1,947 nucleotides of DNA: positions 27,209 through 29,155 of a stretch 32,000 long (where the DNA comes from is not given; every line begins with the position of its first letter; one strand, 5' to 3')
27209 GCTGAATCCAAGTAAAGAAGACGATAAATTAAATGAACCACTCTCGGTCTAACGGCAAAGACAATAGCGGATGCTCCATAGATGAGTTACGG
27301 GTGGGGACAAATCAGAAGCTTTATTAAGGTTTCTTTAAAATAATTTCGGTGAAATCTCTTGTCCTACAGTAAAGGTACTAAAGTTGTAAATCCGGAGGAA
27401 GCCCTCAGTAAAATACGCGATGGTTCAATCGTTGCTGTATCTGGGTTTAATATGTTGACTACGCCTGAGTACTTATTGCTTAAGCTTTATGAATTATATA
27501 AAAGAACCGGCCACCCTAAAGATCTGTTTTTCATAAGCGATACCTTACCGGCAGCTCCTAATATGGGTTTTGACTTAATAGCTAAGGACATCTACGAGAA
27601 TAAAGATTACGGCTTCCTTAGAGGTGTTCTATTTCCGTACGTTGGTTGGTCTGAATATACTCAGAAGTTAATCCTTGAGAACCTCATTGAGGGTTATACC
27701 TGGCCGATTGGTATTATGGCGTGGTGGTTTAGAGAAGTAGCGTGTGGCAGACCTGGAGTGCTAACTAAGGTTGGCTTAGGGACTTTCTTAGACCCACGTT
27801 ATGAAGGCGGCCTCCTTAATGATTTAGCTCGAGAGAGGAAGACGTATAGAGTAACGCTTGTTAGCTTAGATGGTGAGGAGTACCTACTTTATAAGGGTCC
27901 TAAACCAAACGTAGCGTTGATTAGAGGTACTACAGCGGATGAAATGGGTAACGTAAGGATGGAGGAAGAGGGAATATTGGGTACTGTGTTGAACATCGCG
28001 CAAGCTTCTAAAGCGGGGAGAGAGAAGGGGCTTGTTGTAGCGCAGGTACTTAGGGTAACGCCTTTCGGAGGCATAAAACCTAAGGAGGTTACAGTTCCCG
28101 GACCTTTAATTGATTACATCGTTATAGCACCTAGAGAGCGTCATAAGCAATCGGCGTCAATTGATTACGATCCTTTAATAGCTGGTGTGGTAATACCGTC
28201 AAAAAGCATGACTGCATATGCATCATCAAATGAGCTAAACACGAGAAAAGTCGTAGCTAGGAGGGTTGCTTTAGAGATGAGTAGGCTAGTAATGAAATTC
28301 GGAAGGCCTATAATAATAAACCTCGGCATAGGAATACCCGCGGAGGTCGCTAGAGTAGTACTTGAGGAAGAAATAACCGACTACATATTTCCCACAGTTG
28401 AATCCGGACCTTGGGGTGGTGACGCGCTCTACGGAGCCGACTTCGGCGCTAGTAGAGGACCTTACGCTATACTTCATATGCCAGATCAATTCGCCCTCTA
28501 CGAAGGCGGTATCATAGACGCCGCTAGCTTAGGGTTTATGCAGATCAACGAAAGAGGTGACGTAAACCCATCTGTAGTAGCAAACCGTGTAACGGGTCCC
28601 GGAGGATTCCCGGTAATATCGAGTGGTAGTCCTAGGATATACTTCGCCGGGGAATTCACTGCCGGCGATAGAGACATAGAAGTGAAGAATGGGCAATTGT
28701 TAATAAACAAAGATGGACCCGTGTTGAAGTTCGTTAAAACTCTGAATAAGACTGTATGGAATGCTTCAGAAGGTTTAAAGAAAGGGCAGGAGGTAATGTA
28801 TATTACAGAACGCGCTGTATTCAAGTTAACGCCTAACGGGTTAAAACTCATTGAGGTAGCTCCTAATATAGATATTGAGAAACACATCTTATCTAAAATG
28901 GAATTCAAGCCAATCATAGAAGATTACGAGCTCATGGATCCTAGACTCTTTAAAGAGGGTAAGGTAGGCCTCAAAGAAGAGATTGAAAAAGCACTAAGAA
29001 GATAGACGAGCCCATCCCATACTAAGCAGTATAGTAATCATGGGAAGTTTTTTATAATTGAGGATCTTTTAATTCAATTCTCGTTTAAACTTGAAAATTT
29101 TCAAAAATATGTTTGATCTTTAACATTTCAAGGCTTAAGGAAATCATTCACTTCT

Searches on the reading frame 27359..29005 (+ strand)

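Call 14: search_protein_families(library=pfam, proteins=[window:27359-29005:+])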
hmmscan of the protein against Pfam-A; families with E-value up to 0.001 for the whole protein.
window:27359-29005:+ (548 aa): 1 family
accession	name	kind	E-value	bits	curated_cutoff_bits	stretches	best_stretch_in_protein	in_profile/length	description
PF01144.29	CoA_trans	-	6.9e-37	127.4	23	1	11-256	3-216/217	Coenzyme A transferase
